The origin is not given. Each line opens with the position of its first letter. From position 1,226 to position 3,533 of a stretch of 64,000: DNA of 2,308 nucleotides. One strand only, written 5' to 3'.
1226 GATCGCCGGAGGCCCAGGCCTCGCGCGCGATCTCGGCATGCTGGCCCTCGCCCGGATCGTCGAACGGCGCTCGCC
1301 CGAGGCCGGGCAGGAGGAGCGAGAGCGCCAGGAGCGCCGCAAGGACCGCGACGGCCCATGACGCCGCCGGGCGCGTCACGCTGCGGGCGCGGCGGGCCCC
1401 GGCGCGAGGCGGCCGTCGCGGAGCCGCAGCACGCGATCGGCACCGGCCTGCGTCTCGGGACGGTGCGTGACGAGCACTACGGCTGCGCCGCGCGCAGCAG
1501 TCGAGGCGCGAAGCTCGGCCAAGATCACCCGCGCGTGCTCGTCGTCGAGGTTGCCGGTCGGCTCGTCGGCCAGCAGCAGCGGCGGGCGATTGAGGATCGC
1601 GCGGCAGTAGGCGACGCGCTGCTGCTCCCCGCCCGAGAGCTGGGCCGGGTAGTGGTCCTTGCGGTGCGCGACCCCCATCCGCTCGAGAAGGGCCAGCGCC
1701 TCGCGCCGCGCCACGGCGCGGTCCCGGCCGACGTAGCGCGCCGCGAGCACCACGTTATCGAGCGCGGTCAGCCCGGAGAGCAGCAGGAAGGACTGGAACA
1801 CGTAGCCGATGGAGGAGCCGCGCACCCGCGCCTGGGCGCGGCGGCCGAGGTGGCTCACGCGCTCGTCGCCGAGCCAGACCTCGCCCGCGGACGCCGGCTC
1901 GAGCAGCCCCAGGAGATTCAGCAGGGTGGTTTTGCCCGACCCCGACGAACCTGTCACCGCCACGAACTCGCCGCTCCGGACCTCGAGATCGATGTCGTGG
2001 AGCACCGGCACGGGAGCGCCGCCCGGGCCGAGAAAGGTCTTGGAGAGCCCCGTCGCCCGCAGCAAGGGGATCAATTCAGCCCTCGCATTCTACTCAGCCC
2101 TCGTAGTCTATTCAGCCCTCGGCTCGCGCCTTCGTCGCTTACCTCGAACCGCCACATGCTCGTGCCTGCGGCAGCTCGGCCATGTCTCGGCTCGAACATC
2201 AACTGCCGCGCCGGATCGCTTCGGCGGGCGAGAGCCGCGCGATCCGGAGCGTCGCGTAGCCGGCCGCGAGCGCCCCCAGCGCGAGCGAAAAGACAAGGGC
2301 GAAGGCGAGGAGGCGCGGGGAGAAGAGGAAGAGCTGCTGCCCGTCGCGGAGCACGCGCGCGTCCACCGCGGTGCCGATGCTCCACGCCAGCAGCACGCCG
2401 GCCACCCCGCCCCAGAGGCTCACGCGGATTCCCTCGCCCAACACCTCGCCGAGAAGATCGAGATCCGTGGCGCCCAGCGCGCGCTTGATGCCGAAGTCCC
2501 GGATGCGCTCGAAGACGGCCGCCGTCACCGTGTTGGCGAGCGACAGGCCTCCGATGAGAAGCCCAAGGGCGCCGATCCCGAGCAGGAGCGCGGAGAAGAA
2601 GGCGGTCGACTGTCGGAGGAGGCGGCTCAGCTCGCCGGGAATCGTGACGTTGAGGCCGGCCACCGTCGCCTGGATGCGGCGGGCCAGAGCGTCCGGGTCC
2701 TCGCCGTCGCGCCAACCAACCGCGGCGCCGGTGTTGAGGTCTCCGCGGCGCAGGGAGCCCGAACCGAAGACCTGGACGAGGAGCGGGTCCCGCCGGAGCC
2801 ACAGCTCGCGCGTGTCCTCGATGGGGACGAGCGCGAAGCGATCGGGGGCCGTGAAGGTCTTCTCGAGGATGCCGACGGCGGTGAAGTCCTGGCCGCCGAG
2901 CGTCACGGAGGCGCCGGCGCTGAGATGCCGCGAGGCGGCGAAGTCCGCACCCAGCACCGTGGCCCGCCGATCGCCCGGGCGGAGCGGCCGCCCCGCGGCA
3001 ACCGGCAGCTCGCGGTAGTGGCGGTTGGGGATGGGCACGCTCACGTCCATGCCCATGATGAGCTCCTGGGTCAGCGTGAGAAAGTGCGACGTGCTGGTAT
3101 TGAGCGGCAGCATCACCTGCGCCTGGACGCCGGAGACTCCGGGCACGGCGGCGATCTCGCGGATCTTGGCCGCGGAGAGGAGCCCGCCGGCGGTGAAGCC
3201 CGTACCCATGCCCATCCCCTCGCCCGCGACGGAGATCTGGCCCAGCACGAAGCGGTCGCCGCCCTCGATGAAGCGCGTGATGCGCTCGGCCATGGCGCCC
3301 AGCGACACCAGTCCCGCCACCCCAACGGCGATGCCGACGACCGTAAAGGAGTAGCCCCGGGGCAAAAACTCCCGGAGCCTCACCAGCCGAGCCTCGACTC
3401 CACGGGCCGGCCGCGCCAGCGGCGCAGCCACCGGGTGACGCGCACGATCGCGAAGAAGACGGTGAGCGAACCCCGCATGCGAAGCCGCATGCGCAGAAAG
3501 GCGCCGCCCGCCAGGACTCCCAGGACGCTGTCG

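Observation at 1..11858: Eleven-gene translationally coupled operon: KS/ACP chemistry, a halogenase, a lipid-carrier glycosylation pair and a MacB/Lol-type exporter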

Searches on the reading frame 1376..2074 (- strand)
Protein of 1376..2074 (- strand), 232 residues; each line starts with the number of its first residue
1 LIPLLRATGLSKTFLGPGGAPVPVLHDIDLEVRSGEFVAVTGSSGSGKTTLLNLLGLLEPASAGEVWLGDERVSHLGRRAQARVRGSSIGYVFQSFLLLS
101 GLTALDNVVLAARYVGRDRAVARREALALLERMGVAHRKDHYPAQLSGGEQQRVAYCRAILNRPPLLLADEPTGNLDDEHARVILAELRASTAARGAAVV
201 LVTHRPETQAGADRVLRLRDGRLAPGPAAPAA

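Call 5: search_protein_families(library=pfam, proteins=[window:1376-2074:-], max_evalue=0.01)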
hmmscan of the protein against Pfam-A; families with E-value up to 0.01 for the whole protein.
window:1376-2074:- (232 aa): 7 families
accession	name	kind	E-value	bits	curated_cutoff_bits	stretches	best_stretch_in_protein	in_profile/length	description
PF00005.33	ABC_tran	-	5.4e-30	105.2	25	1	25-173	1-136/137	ABC transporter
PF02463.25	SMC_N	-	1.9e-05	24.6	40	1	129-218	126-211/220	RecF/RecN/SMC N terminal domain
PF13304.12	AAA_21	-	0.00013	22.6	27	0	37-58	1-22/304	AAA domain, putative AbiEii toxin, Type IV TA system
PF13481.12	AAA_25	-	0.00062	19.9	27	0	33-69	31-65/195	AAA domain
PF13555.12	AAA_29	-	0.001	19.2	27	1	30-58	17-46/61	P-loop containing region of AAA domain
PF13401.12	AAA_22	-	0.0023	18.7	27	1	34-61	4-31/130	AAA domain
PF13191.12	AAA_16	-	0.0079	17.1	32.6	0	32-65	19-52/167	AAA ATPase domain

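Call 8: find_encoding_contigs(protein=window:1376-2074:-, flank=10000, max_places=6)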
Protein window:1376-2074:- (232 aa): no gene with exactly this product is on record in the collection.

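Call 17: search_protein_families(library=ncbifam, proteins=[window:1376-2074:-], max_evalue=0.001)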
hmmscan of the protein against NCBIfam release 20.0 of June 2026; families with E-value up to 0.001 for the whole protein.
window:1376-2074:- (232 aa): 188 families (the best 25 are shown)
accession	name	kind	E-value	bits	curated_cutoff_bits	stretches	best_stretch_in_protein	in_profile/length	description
NF038007.1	ABC_ATP_DarD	equivalog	4.4e-57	193.1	375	1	24-223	20-218/218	darobactin export ABC transporter ATP-binding protein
NF007826.0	PRK10535.1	equivalog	7.1e-56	189.8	966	1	1-226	1-224/648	macrolide ABC transporter ATP-binding protein/permease MacB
TIGR02211.1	LolD_lipo_ex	equivalog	1.5e-55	188.1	307.75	1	4-224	1-220/221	lipoprotein-releasing ABC transporter ATP-binding protein LolD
NF007879.0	PRK10584.1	equivalog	5.5e-55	186.6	336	1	15-223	16-224/228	putative ABC transporter ATP-binding protein YbbA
TIGR02673.1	FtsE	equivalog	6.9e-55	186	264.85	1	22-222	15-214/214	cell division ATP-binding protein FtsE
TIGR03608.1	L_ocin_972_ABC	subfamily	1.7e-51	174.7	254.85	1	24-218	13-206/206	putative bacteriocin export ABC transporter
TIGR02982.1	heterocyst_DevA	subfamily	2.5e-51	174.4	295.8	1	15-223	11-219/220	ABC exporter ATP-binding subunit, DevA family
NF008639.0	PRK11629.1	equivalog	7.6e-50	169.5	360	1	4-224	6-225/234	lipoprotein-releasing ABC transporter ATP-binding protein LolD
NF007027.0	PRK09493.1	equivalog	5.1e-43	147.1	379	1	21-224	13-215/240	glutamine ABC transporter ATP-binding protein GlnQ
TIGR02315.1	ABC_phnC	equivalog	1.8e-40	138.9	266.1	1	22-223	15-224/243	phosphonate ABC transporter ATP-binding protein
TIGR03265.1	PhnT2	equivalog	6.2e-40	137.5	457.7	1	24-222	19-212/353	putative 2-aminoethylphosphonate ABC transporter ATP-binding protein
NF008428.0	PRK11264.1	equivalog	6.2e-40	137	406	1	23-223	17-222/250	L-cystine ABC transporter ATP-binding protein TcyN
TIGR03005.1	ectoine_ehuA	equivalog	7.1e-40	136.8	345.4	1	23-223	14-225/252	ectoine/hydroxyectoine ABC transporter ATP-binding protein EhuA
TIGR02857.1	CydD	equivalog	1.4e-38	133.1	435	1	18-218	332-529/529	thiol reductant ABC exporter subunit CydD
NF040933.2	ABC_arch_GlcV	equivalog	1.6e-38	132.5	450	1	11-223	9-220/357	glucose ABC transporter ATP-binding protein GlcV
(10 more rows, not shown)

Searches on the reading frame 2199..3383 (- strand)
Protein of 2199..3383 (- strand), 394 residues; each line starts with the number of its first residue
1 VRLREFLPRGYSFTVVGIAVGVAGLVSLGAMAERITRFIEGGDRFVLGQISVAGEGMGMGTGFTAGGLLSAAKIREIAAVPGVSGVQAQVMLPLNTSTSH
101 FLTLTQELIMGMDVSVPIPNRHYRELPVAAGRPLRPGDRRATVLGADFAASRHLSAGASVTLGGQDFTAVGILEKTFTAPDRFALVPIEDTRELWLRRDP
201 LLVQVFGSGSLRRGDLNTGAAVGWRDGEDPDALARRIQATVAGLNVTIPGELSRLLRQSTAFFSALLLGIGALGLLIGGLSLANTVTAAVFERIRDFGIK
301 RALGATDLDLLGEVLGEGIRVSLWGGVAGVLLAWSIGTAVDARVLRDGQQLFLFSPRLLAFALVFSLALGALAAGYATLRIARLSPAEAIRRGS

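Call 5: search_protein_families(library=pfam, proteins=[window:2199-3383:-], max_evalue=0.01)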
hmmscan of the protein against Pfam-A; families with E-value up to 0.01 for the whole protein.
window:2199-3383:- (394 aa): 2 families
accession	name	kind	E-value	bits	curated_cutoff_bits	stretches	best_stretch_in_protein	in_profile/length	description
PF02687.27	FtsX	-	2.6e-16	60.2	25.5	1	270-386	3-120/120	FtsX-like permease C-terminal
PF12704.14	MacB_PCD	-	4.9e-15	56.8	27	1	13-239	3-206/207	MacB-like periplasmic core domain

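Call 17: search_protein_families(library=ncbifam, proteins=[window:2199-3383:-], max_evalue=0.001)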
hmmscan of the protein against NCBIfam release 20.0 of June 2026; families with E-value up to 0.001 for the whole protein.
window:2199-3383:- (394 aa): 2 families
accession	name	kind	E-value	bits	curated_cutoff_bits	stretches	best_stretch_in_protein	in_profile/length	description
TIGR03434.1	ADOP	subfamily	4.2e-15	54.9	622.3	1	133-393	131-402/803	ADOP family duplicated permease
NF007826.0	PRK10535.1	equivalog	4.2e-10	38.5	966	1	268-392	526-647/648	macrolide ABC transporter ATP-binding protein/permease MacB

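Call 78: search_solved_structures(query=window:2199-3383:-, max_evalue=0.001)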
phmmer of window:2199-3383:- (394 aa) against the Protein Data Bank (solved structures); distinct sequences matched with E-value up to 0.001: 5.
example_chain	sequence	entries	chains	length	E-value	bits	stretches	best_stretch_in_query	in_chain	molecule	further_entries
5lil_A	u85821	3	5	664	4.7e-12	48.9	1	254-390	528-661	Macrolide export ATP-binding/permease protein MacB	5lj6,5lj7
5gko_A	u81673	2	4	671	2.2e-11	46.7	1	253-392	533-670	Macrolide export ATP-binding/permease protein MacB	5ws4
5nik_J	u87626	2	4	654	3e-10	43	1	256-392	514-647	Macrolide export ATP-binding/permease protein MacB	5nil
5xu1_M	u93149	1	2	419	7.6e-10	41.7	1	256-391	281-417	ABC transporter permeae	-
9o9x_C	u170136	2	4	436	9.1e-06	28.2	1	263-341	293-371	ABC transporter permease YtrF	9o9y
